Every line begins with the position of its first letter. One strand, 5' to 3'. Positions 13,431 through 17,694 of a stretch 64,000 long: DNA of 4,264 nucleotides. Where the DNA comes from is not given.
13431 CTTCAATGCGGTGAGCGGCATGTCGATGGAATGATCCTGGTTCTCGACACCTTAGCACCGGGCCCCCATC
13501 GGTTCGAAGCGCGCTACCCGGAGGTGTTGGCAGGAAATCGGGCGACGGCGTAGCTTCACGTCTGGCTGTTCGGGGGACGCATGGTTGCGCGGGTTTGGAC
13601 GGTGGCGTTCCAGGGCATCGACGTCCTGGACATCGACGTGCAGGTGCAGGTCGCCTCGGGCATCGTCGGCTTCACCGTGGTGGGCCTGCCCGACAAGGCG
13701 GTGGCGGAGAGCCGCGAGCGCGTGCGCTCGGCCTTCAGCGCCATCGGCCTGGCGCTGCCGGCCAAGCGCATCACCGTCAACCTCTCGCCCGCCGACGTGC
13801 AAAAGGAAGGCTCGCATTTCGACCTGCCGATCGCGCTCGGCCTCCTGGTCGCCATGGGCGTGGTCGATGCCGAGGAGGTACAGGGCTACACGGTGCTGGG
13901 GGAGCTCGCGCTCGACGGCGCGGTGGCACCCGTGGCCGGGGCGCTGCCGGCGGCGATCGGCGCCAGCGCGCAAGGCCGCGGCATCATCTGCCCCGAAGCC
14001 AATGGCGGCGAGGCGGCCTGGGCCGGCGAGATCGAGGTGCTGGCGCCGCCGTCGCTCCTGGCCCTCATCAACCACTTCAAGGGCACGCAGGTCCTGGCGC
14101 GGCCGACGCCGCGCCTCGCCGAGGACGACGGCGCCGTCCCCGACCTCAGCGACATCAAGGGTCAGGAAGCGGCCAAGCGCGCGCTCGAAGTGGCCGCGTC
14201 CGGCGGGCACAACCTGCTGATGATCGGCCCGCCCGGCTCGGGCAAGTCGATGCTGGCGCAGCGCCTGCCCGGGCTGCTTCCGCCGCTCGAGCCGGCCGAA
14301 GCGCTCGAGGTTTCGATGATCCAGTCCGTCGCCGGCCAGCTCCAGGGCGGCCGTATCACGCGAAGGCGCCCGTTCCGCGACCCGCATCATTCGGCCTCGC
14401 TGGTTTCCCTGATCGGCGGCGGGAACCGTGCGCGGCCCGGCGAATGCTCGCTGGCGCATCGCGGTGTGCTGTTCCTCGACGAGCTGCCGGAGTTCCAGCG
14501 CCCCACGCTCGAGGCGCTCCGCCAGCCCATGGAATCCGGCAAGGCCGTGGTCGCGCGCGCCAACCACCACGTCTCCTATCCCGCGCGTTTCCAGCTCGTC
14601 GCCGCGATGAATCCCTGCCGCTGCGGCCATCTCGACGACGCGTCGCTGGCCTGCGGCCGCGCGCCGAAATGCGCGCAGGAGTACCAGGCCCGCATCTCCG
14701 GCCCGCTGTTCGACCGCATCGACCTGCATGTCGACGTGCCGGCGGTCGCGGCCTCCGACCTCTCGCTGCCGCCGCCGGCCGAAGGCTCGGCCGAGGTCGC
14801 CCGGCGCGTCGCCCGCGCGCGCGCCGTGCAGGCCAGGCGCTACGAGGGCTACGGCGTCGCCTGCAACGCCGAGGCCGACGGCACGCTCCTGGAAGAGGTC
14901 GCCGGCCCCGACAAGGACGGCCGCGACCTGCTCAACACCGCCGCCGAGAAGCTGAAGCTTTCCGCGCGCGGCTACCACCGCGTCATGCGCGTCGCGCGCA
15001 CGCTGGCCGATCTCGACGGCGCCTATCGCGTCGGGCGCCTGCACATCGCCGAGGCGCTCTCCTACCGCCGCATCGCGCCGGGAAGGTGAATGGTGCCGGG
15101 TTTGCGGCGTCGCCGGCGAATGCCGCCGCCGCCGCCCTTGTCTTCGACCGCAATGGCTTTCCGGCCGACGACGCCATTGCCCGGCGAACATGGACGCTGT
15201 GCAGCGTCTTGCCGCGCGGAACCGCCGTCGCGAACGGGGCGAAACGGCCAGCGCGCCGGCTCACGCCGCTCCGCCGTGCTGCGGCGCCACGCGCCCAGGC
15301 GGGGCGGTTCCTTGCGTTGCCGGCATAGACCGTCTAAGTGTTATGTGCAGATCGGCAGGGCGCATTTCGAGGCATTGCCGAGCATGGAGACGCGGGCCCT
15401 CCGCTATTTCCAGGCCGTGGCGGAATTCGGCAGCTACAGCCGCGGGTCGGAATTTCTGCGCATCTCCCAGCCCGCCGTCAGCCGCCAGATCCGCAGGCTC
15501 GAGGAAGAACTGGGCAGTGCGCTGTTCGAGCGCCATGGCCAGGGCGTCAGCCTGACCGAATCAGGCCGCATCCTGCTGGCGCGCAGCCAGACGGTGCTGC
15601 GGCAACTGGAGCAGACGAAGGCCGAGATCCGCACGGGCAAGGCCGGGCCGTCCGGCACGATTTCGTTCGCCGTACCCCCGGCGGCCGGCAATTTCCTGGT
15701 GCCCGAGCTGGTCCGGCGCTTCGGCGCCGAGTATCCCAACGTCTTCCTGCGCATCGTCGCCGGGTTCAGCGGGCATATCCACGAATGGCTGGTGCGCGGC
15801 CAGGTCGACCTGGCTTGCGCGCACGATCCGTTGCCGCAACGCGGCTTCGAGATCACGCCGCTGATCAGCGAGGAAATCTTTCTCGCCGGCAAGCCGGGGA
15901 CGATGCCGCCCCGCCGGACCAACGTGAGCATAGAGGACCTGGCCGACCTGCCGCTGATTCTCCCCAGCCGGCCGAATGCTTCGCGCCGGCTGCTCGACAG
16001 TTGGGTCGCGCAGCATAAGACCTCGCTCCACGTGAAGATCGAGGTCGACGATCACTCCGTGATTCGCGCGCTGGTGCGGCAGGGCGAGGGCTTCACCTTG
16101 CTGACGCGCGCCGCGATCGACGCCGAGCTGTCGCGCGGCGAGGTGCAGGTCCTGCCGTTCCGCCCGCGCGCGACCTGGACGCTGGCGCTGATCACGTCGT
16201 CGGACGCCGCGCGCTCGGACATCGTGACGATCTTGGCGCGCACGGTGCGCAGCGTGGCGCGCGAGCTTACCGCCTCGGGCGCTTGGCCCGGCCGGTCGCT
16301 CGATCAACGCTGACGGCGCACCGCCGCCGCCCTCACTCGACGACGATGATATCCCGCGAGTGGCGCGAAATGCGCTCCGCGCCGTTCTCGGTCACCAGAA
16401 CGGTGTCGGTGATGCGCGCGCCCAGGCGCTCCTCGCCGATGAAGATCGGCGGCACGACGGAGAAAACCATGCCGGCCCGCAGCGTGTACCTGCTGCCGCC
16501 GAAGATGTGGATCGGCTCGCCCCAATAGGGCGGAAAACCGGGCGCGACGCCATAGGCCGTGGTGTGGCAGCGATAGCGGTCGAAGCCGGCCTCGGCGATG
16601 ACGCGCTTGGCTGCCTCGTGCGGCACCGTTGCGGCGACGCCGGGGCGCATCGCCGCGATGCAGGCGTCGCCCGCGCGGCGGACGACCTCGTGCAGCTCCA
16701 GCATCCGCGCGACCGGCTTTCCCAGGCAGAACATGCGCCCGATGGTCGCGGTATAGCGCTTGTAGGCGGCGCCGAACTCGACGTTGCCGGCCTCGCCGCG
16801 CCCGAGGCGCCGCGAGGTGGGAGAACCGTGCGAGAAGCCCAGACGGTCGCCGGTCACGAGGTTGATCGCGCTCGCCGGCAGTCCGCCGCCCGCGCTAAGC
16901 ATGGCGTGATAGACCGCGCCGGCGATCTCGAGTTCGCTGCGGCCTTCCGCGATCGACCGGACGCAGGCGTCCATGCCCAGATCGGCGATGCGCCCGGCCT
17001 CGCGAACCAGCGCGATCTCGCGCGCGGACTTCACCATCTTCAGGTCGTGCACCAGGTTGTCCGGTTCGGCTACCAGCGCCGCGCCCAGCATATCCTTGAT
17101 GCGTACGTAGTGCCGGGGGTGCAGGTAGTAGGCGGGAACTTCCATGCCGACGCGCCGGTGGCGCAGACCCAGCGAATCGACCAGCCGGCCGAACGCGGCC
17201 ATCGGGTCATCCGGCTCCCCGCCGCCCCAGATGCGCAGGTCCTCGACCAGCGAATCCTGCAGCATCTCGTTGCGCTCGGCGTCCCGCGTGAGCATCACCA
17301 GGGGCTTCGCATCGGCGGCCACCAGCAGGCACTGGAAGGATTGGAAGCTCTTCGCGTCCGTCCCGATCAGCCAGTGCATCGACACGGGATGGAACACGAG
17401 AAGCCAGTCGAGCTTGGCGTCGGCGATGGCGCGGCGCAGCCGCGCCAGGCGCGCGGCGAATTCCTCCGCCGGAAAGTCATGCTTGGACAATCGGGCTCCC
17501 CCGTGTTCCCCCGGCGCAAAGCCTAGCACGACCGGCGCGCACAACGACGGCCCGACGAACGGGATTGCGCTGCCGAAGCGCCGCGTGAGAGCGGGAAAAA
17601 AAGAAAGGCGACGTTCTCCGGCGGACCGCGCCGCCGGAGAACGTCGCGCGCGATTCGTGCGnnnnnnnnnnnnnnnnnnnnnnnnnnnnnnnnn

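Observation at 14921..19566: Islet downstream of comM closed by a diverged internal copy of the comM 3-prime region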

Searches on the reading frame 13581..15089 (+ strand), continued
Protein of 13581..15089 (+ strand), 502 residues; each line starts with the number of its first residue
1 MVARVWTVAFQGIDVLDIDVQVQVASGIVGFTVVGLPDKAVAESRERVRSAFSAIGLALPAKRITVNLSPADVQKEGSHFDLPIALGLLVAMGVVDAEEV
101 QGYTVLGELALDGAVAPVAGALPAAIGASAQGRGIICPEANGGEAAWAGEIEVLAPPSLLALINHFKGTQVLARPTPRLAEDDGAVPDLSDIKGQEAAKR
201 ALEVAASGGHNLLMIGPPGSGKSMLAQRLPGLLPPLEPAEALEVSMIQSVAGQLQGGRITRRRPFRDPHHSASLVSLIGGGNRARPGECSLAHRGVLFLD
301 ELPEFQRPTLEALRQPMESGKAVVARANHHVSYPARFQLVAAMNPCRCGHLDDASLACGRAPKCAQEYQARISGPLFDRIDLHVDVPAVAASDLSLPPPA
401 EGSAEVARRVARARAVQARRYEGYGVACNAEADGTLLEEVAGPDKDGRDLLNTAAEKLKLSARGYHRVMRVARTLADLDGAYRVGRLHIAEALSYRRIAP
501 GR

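Call 48: find_encoding_contigs(protein=P0245, flank=10000, max_places=4)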
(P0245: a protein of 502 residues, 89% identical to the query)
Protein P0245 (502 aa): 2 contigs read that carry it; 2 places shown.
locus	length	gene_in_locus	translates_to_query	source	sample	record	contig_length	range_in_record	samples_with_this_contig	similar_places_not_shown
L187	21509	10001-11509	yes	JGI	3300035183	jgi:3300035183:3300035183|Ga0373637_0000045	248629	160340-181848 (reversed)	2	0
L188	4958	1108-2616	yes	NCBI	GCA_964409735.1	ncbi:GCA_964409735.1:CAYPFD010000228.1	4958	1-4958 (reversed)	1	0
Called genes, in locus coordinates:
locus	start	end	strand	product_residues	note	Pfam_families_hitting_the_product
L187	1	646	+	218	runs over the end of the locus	PF01725:Ham1p_like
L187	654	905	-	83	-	PF19883:DUF6356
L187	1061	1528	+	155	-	PF12840:HTH_20 (weak), PF13404:HTH_AsnC-type, PF13412:HTH_24, PF08279:HTH_11 (faint), PF01037:AsnC_trans_reg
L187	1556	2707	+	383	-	PF04055:Radical_SAM, PF06969:HemN_C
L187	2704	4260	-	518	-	PF04348:LppC, PF13458:Peripla_BP_6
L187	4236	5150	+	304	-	PF00590:TP_methylase, PF23016:RsmI_C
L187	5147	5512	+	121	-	PF02021:UPF0102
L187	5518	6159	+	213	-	PF04972:BON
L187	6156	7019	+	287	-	PF13369:Transglut_core2, PF13371:TPR_9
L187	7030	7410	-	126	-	-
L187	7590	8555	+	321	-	PF02951:GSH-S_N, PF02955:GSH-S_ATP, PF08443:RimK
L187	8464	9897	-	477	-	PF02653:BPD_transp_2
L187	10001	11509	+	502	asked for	PF13541:ChlI, PF00493:MCM (faint), PF01078:Mg_chelatase, PF07728:AAA_5, PF13335:Mg_chelatase_C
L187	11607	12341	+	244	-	PF01694:Rhomboid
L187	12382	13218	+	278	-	PF01972:SDH_protease, PF00574:CLP_protease (weak), PF25145:NfeD1b_N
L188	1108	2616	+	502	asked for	PF13541:ChlI, PF00493:MCM (faint), PF01078:Mg_chelatase, PF07728:AAA_5, PF13335:Mg_chelatase_C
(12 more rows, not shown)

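Call 74: search_protein_families(library=ncbifam, proteins=[window:13581-15089:+], max_evalue=0.00001)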
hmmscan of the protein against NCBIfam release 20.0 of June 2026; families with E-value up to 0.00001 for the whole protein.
window:13581-15089:+ (502 aa): 7 families
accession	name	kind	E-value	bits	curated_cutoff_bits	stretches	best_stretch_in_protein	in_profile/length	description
TIGR00368.1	TIGR00368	hypoth_equivalog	2e-159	531.3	362.4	1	5-496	1-499/499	YifB family Mg chelatase-like AAA ATPase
NF007365.0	PRK09862.1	equivalog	8.1e-131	437.1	530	1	4-498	5-494/506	YifB family Mg chelatase-like AAA ATPase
TIGR02442.1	Cob-chelat-sub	hypoth_equivalog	1.3e-09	37.1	779.45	1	277-345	111-179/641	putative cobaltochelatase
TIGR00764.1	lon_rel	equivalog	7e-08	31.5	516.6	0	191-237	19-65/608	ATP-dependent protease LonB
TIGR02030.1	BchI-ChlI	equivalog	3.3e-07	29.8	466.95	0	282-346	120-184/337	magnesium chelatase ATPase subunit I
NF038308.1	RNA_repair_RtcR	equivalog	2.2e-06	26.8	650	0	280-323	265-308/530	RNA repair transcriptional activator RtcR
TIGR02031.1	BchD-ChlD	equivalog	7.6e-06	24.9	499.55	0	276-346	74-144/608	magnesium chelatase ATPase subunit D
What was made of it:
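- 13581..15089 (+): Intact comM/yifB (502 aa), a YifB-family Mg-chelatase-like AAA ATPase. NCBIfam TIGR00368 scores 531 bits, above its cut-off of 362 (call 74).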

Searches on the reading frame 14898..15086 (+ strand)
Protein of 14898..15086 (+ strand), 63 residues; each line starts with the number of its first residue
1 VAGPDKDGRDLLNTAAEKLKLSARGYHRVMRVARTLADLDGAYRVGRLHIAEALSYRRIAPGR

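Call 71: find_related_loci(query=window:14898-15086:+, collection=viral_contigs, flank=6000)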
Query window:14898-15086:+ (63 aa) in viral_contigs; peptide patterns used: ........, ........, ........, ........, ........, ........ (x = any residue, [..] = any of these).
40 stretches matched a pattern; 1 encode a relative of the query (tblastn E <= 1e-3); 1 distinct loci.
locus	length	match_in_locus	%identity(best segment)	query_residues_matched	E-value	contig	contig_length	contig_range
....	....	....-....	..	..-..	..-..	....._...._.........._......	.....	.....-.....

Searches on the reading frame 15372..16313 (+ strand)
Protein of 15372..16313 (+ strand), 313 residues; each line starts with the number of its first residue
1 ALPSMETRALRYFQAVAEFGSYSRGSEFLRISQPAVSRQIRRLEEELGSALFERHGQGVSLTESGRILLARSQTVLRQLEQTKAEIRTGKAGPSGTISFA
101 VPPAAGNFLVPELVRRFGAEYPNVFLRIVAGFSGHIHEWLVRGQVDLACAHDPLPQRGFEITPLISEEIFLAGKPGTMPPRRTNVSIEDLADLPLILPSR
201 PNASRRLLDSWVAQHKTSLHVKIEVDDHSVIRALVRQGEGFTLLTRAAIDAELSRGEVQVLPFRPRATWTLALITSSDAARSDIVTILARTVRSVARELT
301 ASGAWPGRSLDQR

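Call 8: search_protein_families(library=pfam, proteins=[window:15372-16313:+], max_evalue=0.01)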
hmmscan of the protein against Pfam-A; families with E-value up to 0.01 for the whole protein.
window:15372-16313:+ (313 aa): 3 families
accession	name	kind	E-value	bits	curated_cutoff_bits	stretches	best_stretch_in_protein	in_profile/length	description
PF03466.25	LysR_substrate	-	5.9e-42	143.9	28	1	91-294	2-206/209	LysR substrate binding domain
PF00126.33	HTH_1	-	4.9e-22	78.1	26.6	1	8-66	2-60/60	Bacterial regulatory helix-turn-helix protein, lysR family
PF25213.1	HVO_A0261_N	-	0.0039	17.5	35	0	30-82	35-84/86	HVO_A0261 N-terminal domain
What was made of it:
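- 15372..16313 (+): LysR-family regulator (islet gene 1). Pfam HTH_1 + LysR_substrate (call 8).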

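Call 74: search_protein_families(library=ncbifam, proteins=[window:15372-16313:+], max_evalue=0.00001)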
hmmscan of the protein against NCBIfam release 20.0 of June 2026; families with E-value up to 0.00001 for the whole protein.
window:15372-16313:+ (313 aa): 53 families (the best 25 are shown)
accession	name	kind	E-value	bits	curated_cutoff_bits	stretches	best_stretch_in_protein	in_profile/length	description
NF008416.0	PRK11242.1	equivalog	9.6e-47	159.7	277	1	5-298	1-293/300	transcriptional regulator CynR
NF040786.1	LysR_Sec_metab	equivalog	2.6e-43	148.1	250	1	5-293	1-295/298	selenium metabolism-associated LysR family transcriptional regulator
TIGR02424.1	TF_pcaQ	equivalog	6e-40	137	303.8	1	7-297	5-299/300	pca operon transcription factor PcaQ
NF008410.0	PRK11233.1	equivalog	7.4e-40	137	309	1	5-280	1-275/305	nitrogen assimilation transcriptional regulator NAC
TIGR03339.1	phn_lysR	subfamily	7.5e-36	123.8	341.1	1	10-252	2-241/279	aminoethylphosphonate catabolism associated LysR family transcriptional regulator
NF053705.1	TransRegGltCGpos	equivalog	9.2e-35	120.3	350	1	5-279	1-276/300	glutamate biosynthesis transcriptional regulator GltC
NF047520.1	trans_act_CidR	equivalog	9.7e-35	120.1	415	1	5-282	1-278/292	cidABC operon transcriptional activator CidR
NF008722.0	PRK11716.1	equivalog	3.7e-32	111.5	246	1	5-286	1-284/293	HTH-type transcriptional activator IlvY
NF045775.1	acetoin_reg_AlsR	exception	5.1e-32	111.5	430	1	5-248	1-246/290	acetoin biosynthesis transcriptional regulator AlsR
NF008352.0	PRK11139.1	subfamily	1.3e-31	109.9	288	1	2-281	5-277/305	transcriptional regulator GcvA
NF040889.1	trans_reg_YeiE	equivalog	1.1e-29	103.6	480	1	7-281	5-275/288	DNA-binding transcriptional regulator YeiE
NF008239.0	PRK11013.1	equivalog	3.7e-29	101.7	288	1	4-300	3-298/309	LysR family transcriptional regulator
NF047711.1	PutUtilRegPtrR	equivalog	1.4e-28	99.8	400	1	5-270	1-260/283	putrescine utilization regulator PtrR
NF008095.0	PRK10837.1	subfamily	3e-28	98.9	281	1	7-277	5-271/290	LysR family transcriptional regulator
NF052633.1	LysR_TF_PsrA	exception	3.3e-27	95.2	540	1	10-286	10-286/297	L-proline-binding transcription factor PsrA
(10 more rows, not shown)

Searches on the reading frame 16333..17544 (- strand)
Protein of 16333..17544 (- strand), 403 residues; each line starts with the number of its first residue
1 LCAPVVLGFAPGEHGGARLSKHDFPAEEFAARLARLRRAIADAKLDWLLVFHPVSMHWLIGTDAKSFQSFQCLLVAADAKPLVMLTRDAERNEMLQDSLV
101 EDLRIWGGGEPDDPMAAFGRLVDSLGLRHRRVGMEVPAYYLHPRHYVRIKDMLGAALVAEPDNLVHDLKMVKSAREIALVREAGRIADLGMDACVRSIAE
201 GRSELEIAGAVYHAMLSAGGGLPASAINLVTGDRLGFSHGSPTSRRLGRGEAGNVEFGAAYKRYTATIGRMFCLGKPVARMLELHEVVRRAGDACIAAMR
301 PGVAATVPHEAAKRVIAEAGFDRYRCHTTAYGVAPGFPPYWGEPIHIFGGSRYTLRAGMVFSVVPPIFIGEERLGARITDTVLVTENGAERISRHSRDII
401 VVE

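Call 8: search_protein_families(library=pfam, proteins=[window:16333-17544:-], max_evalue=0.01)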
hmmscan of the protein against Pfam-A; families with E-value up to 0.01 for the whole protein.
window:16333-17544:- (403 aa): 3 families
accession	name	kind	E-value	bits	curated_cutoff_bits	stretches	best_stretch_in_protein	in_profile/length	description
PF00557.29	Peptidase_M24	-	2.7e-38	132.3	23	1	179-386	2-208/208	Metallopeptidase family M24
PF01321.24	Creatinase_N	-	4.8e-11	43.7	22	1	32-156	1-113/128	Creatinase/Prolidase N-terminal domain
PF25521.1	HTH_TANC1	-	0.00068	19.9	27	1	21-91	40-109/154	TANC1-like, winged helix-turn-helix domain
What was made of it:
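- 16333..17544 (-): M24 creatinase/prolidase-fold hydrolase; nearest named family is ectoine hydrolase, but below its cut-off (islet gene 2). Pfam Creatinase_N + Peptidase_M24 (call 8).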

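Call 74: search_protein_families(library=ncbifam, proteins=[window:16333-17544:-], max_evalue=0.00001)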
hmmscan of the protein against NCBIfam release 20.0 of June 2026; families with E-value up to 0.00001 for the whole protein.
window:16333-17544:- (403 aa): 10 families
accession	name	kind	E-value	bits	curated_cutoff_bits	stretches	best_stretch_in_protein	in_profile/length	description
NF038259.1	ectoine_DoeA_2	exception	1.8e-46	158.6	575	1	23-401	8-385/386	ectoine hydrolase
TIGR02993.1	ectoine_eutD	equivalog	3.3e-41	141.7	613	1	22-401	4-389/391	ectoine hydrolase DoeA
NF040821.1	dipep_PepQ_Arch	equivalog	4.4e-37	127.9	630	1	161-400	112-346/346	Xaa-Pro dipeptidase PepQ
NF007310.0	PRK09795.1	equivalog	6.3e-31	107.5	393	1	148-397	107-353/361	aminopeptidase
NF008131.0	PRK10879.1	equivalog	2.1e-13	49.9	465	1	156-313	158-316/438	Xaa-Pro aminopeptidase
NF011174.0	PRK14576.1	subfamily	2e-11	43.4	487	1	161-399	167-401/405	putative endopeptidase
NF011720.0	PRK15173.1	subfamily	6.9e-10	38.4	420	1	163-401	107-341/343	peptidase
NF011173.0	PRK14575.1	equivalog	7.2e-10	38.4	850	1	163-401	170-404/406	putative peptidase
TIGR00500.1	met_pdase_I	equivalog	2.9e-06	27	171.35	0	171-375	3-211/247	type I methionyl aminopeptidase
NF010133.0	PRK13607.1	equivalog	8.2e-06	24.9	339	0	162-318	149-307/443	Xaa-Pro dipeptidase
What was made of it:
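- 16333..17544 (-): NCBIfam DoeA-like models score 159/142 bits against cut-offs of 575/613 (call 74).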
